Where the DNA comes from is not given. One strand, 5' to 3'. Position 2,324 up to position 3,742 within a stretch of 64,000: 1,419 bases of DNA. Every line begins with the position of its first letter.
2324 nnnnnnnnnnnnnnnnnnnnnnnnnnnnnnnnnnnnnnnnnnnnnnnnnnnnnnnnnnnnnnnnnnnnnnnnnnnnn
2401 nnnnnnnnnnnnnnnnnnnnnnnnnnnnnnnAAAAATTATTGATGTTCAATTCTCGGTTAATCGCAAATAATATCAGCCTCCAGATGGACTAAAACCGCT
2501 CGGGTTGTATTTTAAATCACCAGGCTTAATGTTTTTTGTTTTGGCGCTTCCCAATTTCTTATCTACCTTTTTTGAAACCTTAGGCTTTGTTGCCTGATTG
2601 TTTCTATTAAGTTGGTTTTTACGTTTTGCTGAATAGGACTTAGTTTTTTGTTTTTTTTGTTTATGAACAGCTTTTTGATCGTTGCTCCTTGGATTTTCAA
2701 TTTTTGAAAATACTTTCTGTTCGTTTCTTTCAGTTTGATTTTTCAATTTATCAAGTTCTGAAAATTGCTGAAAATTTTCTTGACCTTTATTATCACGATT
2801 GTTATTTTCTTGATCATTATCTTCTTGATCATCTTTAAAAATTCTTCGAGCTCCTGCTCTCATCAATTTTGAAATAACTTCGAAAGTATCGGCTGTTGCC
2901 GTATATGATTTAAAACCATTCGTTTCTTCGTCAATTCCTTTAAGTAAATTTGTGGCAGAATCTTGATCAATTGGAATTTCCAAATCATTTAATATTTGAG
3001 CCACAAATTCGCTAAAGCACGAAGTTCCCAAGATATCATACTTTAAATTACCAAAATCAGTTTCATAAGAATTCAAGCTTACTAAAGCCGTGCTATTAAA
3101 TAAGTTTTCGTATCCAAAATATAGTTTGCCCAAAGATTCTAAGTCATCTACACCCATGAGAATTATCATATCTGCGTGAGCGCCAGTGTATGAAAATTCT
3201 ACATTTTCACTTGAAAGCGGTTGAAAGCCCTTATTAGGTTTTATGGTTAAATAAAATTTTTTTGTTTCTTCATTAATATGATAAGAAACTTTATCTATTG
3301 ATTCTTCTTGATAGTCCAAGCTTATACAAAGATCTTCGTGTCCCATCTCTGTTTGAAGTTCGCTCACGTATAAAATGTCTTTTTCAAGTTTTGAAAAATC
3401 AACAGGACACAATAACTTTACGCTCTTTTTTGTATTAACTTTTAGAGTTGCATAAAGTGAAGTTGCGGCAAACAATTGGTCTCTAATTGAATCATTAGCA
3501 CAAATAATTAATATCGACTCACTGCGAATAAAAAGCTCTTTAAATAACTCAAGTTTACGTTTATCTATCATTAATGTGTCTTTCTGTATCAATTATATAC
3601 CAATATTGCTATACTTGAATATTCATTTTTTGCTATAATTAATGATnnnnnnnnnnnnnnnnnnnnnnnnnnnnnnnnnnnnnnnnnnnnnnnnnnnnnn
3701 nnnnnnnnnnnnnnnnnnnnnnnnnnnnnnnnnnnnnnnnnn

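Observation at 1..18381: Type IV secretion-like gene cluster with monoderm architecture, immediately upstream of dnaA/oriC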

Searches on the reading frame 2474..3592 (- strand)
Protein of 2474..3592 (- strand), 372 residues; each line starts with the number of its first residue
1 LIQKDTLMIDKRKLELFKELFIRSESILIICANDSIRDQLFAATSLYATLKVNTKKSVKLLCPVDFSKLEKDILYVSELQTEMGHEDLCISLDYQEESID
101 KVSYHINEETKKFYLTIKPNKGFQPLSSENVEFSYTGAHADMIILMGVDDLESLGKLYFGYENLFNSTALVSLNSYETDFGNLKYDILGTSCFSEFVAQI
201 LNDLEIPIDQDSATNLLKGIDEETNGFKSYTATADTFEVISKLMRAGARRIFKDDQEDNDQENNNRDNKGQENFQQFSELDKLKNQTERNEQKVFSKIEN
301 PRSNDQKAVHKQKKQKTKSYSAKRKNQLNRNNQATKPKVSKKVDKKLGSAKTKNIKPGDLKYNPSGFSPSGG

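Call 5: search_protein_families(library=pfam, proteins=[window:2474-3592:-], max_evalue=0.1)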
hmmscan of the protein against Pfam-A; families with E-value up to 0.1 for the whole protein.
window:2474-3592:- (372 aa): 0 families

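Call 6: search_protein_families(library=ncbifam, proteins=[window:2474-3592:-], max_evalue=0.1)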
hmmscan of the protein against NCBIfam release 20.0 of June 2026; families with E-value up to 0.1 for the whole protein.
window:2474-3592:- (372 aa): 0 families

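Call 50: find_encoding_contigs(protein=window:2474-3592:-, flank=10000, max_places=2)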
Protein window:2474-3592:- (372 aa): 2 contigs read that carry it; 2 places shown.
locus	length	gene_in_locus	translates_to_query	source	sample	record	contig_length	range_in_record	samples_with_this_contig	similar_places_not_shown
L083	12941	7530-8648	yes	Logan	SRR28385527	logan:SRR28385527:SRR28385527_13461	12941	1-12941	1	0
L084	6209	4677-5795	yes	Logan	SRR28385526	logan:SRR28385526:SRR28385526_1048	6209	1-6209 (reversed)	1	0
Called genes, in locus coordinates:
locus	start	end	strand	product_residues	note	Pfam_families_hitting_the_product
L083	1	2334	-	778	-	?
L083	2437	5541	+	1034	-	-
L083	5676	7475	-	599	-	-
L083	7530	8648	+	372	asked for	-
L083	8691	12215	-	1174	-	-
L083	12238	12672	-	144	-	PF18895:T4SS_pilin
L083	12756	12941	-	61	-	?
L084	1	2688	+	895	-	?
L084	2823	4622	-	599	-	-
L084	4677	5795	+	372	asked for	-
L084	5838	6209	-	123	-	?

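Call 55: search_protein_families(library=pfam, proteins=[L083:8694-12215:-, L083:12241-12672:-, L083:12759-12941:-], max_evalue=1)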
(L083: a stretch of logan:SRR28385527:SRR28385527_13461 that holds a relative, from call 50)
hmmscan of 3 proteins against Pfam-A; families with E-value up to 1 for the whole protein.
L083:8694-12215:- (1174 aa): 0 families

L083:12241-12672:- (144 aa): 3 families
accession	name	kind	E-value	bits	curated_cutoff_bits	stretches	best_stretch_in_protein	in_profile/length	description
PF18895.5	T4SS_pilin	-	3.9e-10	40.1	26.6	1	57-125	5-71/71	Type IV secretion system pilin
PF04956.18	TrbC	-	0.0038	17.8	27.9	1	13-118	9-91/98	TrbC/VIRB2 pilin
PF01529.25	DHHC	-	0.21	12.1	28.7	1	7-91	46-123/133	DHHC palmitoyltransferase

L083:12759-12941:- (61 aa): 2 families
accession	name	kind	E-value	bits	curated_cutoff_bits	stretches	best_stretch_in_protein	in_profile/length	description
PF18895.5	T4SS_pilin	-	3.7e-06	27.3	26.6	1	1-42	29-69/71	Type IV secretion system pilin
PF15033.11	Kinocilin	-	0.065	13.3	27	1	23-53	35-65/123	Kinocilin protein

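Call 59: search_solved_structures(query=L083:11100-12215:-, max_evalue=10, show_alignments=3)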
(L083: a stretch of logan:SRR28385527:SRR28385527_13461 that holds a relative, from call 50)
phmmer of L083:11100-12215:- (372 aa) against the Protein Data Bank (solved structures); distinct sequences matched with E-value up to 10: 1.
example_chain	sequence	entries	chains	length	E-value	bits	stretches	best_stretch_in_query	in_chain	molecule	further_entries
1du5_A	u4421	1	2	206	0.76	12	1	194-226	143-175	ZEAMATIN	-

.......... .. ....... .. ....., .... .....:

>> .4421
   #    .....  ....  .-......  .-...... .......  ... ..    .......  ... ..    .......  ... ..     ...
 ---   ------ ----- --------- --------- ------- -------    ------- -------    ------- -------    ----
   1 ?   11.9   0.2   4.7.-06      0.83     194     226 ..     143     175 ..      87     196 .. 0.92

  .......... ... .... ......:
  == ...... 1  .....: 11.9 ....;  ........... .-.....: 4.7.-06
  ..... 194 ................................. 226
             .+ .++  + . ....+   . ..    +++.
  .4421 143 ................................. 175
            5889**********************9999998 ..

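Call 74: search_protein_families(library=phrogs, proteins=[L083:8694-12215:-, window:2474-3592:-], max_evalue=0.01)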
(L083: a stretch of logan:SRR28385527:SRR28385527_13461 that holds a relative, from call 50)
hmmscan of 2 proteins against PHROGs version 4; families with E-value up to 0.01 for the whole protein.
L083:8694-12215:- (1174 aa): 0 families

window:2474-3592:- (372 aa): 0 families

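Call 77: search_protein_families(library=pfam, alignment_id=A5, max_evalue=0.001)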
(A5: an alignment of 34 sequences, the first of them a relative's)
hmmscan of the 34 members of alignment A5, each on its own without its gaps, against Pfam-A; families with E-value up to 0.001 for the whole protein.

A. member 1, L083:8694-12215:- (1174 aa): 0 families

B. families by the number of members that match (of 34 scanned): 5 families
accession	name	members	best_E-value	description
PF18896.5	SLT_3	4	1.1e-09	Lysozyme like domain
PF01464.25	SLT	2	3.1e-05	Transglycosylase SLT domain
PF03372.29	Exo_endo_phos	1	2.3e-18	Endonuclease/Exonuclease/phosphatase family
PF00150.24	Cellulase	1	2.6e-07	Cellulase (glycosyl hydrolase family 5)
PF11790.14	Glyco_hydro_cc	1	2.4e-06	Glycosyl hydrolase catalytic core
